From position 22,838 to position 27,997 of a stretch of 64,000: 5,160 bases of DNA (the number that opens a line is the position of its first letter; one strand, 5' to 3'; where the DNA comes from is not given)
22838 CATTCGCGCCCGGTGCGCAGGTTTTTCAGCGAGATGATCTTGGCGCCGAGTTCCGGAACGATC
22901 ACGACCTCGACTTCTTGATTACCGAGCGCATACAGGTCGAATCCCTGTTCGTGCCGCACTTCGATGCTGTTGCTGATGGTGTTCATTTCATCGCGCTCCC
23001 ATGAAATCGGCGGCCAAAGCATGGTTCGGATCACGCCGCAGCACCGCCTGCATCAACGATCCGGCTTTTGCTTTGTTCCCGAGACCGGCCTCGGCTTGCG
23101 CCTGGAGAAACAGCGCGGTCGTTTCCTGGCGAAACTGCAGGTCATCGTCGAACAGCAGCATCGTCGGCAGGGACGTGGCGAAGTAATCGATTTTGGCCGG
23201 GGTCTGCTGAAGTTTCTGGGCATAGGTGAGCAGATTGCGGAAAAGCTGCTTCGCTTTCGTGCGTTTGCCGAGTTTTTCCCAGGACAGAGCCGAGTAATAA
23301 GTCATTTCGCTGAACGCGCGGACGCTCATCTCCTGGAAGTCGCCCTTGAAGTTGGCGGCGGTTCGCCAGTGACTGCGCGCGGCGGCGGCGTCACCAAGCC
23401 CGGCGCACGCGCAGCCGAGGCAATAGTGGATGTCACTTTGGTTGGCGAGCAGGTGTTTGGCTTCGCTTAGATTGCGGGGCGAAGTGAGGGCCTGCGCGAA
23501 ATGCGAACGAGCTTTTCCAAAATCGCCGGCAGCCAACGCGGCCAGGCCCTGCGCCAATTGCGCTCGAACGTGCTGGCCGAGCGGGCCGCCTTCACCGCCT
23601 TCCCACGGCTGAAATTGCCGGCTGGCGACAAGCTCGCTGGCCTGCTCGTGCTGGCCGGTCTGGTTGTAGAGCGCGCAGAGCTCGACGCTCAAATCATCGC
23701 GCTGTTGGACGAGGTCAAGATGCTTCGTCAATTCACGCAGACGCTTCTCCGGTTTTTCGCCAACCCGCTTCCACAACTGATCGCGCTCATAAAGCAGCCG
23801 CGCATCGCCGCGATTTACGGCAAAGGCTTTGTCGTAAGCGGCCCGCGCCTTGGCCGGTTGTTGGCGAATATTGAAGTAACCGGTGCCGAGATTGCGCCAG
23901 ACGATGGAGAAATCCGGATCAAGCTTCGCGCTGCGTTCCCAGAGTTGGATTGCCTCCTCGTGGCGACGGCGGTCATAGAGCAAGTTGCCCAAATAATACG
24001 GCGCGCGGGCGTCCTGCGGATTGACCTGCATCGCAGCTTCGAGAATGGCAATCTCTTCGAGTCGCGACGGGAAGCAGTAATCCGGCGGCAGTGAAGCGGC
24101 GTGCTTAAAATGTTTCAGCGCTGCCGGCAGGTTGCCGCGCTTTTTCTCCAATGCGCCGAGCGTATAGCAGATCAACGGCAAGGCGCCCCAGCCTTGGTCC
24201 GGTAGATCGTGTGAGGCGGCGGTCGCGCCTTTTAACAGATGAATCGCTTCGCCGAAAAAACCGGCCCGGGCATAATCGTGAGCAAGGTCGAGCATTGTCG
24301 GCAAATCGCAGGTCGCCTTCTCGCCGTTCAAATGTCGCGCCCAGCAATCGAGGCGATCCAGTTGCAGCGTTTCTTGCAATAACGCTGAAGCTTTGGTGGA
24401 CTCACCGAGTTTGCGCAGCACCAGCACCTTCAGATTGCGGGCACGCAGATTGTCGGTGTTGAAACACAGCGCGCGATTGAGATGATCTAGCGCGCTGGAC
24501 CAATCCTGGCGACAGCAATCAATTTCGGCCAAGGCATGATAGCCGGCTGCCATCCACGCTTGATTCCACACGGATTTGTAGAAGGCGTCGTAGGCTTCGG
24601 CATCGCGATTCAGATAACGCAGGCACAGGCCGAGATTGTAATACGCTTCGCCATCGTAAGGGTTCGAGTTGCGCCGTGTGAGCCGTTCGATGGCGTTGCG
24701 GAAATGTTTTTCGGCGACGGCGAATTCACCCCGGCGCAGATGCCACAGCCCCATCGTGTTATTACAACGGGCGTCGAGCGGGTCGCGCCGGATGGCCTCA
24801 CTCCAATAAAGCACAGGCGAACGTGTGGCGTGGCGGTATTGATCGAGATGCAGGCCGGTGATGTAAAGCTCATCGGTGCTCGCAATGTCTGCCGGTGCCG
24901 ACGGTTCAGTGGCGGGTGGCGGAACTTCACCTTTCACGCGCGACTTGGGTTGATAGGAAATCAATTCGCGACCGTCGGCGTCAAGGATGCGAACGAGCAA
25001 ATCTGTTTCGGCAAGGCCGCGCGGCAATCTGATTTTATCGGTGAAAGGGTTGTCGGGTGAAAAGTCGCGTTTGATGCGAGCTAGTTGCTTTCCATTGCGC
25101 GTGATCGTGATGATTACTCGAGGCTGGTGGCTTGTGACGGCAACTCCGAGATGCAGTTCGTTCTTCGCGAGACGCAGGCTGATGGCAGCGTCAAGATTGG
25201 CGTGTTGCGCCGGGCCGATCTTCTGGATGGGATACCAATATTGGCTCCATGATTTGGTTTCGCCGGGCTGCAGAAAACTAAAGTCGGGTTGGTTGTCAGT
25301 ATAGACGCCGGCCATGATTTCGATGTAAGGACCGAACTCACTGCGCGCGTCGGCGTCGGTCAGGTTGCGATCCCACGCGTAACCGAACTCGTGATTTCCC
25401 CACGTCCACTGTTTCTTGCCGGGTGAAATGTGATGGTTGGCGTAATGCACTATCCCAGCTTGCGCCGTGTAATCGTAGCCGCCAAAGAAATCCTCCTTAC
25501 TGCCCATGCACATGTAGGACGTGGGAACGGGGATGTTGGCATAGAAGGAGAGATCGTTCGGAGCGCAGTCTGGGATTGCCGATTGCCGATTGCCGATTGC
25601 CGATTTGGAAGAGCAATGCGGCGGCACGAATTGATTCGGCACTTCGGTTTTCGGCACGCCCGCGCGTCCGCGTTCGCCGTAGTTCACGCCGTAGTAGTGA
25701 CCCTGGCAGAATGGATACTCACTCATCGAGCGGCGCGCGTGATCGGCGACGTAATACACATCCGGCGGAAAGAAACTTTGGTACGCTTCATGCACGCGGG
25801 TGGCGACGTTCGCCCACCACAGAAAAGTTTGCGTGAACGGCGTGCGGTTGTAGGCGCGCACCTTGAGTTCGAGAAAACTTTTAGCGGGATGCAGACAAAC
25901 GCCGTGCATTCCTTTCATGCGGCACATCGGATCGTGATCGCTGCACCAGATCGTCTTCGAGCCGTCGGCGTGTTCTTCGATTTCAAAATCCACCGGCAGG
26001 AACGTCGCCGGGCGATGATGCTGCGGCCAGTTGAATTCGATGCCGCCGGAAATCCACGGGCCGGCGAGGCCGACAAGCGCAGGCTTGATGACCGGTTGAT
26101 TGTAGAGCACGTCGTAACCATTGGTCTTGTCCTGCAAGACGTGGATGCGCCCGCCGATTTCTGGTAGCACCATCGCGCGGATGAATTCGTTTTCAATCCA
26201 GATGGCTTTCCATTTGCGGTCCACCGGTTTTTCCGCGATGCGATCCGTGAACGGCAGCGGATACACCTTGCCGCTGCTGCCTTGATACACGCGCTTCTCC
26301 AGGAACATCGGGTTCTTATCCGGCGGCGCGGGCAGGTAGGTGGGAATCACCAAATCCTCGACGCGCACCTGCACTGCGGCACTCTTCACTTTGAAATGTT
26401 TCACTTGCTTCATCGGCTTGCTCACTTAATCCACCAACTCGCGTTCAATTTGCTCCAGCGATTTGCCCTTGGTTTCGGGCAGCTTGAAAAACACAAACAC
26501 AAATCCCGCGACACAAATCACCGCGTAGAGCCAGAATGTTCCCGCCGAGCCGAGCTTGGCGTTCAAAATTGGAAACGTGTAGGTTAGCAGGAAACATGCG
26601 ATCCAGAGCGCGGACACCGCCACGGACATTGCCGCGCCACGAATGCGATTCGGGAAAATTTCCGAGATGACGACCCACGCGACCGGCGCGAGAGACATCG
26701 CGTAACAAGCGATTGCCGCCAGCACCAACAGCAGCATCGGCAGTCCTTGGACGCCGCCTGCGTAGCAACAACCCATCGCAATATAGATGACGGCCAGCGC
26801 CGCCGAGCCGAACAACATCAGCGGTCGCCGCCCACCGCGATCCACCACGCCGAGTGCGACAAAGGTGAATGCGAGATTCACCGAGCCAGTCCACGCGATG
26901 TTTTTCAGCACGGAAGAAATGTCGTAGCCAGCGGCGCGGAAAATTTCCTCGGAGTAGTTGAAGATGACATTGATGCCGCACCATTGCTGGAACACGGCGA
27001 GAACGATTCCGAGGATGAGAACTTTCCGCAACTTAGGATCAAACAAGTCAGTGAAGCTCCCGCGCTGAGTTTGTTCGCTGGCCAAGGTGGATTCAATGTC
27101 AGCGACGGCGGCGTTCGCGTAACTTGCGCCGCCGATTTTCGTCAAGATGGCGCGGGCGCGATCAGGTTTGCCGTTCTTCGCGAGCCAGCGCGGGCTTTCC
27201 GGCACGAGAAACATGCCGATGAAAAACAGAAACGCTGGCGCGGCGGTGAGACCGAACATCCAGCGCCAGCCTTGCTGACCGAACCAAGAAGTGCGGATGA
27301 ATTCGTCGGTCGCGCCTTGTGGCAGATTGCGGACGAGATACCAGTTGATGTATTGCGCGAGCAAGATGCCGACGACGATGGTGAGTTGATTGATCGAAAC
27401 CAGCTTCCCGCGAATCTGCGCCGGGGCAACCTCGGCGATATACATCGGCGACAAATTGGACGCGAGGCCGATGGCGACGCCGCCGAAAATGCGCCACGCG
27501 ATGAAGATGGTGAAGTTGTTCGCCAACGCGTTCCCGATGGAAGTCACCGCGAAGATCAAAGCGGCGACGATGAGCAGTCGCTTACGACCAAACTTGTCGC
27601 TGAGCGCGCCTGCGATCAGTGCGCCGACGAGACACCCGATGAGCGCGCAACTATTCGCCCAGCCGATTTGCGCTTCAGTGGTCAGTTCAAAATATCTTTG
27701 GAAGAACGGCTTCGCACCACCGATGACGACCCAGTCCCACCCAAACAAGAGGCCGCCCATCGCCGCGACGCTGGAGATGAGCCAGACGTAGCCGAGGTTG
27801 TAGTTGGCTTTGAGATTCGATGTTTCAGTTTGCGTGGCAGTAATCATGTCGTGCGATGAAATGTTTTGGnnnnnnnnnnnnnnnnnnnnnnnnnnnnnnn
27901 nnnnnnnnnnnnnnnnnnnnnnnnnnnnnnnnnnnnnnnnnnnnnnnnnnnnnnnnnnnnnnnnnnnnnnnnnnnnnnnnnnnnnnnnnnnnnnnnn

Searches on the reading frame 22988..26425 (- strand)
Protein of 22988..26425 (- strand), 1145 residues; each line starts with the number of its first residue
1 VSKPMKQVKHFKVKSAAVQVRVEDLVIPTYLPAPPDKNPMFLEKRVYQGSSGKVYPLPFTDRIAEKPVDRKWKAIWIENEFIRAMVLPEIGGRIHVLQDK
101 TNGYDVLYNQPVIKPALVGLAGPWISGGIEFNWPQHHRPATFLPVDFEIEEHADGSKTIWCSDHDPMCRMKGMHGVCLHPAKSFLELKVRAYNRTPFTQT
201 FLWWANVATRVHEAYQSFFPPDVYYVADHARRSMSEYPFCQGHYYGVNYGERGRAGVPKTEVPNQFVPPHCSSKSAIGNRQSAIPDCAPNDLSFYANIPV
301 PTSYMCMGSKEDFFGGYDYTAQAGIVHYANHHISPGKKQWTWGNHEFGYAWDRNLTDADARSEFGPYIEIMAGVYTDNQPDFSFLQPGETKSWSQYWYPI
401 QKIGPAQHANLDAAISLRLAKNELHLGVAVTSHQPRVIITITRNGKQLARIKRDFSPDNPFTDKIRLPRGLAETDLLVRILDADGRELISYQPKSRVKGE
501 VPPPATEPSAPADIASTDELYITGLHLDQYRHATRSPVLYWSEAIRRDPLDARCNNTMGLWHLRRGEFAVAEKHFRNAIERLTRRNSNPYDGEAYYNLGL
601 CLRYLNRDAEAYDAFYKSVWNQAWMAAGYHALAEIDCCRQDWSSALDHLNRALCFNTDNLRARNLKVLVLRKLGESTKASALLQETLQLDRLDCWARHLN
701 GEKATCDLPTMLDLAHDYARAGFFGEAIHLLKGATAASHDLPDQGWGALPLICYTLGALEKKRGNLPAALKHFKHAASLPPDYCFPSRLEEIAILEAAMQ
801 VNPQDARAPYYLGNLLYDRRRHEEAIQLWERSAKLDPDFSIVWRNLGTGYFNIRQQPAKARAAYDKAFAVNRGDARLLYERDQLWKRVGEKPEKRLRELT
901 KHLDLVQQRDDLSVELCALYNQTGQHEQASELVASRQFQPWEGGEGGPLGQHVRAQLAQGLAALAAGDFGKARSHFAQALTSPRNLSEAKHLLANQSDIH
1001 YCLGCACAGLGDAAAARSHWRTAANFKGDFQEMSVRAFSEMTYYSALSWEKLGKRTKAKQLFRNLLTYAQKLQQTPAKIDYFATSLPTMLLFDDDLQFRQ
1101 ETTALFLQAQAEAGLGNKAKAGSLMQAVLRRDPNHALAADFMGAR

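Call 6: search_protein_families(library=pfam, proteins=[window:22988-26425:-], max_evalue=0.01)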
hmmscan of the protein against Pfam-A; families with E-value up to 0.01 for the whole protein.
window:22988-26425:- (1145 aa): 15 families
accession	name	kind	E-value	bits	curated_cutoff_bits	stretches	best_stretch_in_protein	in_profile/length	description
PF17128.10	DUF5107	-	8.1e-51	173.3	24.4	1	53-400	5-310/310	Domain of unknown function (DUF5107)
PF07719.23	TPR_2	-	7.1e-27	91.7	27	1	810-838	5-33/34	Tetratricopeptide repeat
PF13424.12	TPR_12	-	3e-18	66.2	30.1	1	556-617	7-70/77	Tetratricopeptide repeat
PF00515.34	TPR_1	-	2.8e-16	59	27.8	1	810-839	5-34/34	Tetratricopeptide repeat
PF13432.12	TPR_16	-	3.5e-14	53.4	32.7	2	793-837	18-62/65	Tetratricopeptide repeat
PF13428.12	TPR_14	-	7.4e-14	51.3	23.5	0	811-847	6-42/44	Tetratricopeptide repeat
PF14559.12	TPR_19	-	1.5e-10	41.7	25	1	792-842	11-61/68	Tetratricopeptide repeat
PF13431.12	TPR_17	-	2.4e-09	37.2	24.4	0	588-611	9-32/34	Tetratricopeptide repeat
PF13414.12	TPR_11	-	2.8e-09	37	26.8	1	813-848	1-36/42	TPR repeat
PF13174.12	TPR_6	-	3.4e-09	37.2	26.3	0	1104-1135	2-33/33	Tetratricopeptide repeat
PF13181.12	TPR_8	-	9.2e-08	32.1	25.7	0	593-618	2-27/34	Tetratricopeptide repeat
PF10345.15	Cohesin_load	-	0.00016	20.6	25.8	0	955-1047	357-450/585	Cohesin loading factor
PF25064.1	ARM_TT21_5th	-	0.0027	18.4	27.8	0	632-686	7-61/117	TT21 fifth ARM repeats domain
PF10602.15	RPN7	-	0.0045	17.1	29.6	0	952-1008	112-164/174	26S proteasome subunit RPN7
PF07219.19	HemY_N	-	0.006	17.1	31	0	953-997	59-102/107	HemY protein N-terminus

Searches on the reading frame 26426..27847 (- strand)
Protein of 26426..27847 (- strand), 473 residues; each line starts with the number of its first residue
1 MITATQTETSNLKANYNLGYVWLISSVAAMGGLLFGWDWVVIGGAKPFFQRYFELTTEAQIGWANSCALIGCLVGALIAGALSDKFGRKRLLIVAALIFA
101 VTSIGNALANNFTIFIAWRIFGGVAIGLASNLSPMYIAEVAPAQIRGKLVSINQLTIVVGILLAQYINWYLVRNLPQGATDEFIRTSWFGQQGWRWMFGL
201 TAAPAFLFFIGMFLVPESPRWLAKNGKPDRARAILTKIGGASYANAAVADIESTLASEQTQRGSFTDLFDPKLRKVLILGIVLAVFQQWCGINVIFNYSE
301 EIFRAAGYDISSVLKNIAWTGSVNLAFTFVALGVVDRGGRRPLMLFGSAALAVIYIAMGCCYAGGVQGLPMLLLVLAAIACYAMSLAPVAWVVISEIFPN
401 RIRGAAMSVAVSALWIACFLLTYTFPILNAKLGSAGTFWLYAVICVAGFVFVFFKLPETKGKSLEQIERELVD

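Call 6: search_protein_families(library=pfam, proteins=[window:26426-27847:-], max_evalue=0.01)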
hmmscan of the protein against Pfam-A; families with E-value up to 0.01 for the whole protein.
window:26426-27847:- (473 aa): 5 families
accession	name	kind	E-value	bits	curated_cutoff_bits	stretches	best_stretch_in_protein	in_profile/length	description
PF00083.30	Sugar_tr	-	3.2e-119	399.2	22.3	1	26-470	3-451/452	Sugar (and other) transporter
PF07690.21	MFS_1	-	2.5e-37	129.1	33.4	2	29-316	2-236/347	Major Facilitator Superfamily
PF06609.19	TRI12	-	3.1e-06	26.4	23.2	1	70-174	89-188/599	Fungal trichothecene efflux pump (TRI12)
PF03092.22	BT1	-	0.0012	18.1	22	0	63-105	128-170/432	BT1 family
PF13347.12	MFS_2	-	0.0021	17.1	27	1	39-143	240-345/427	MFS/sugar transport protein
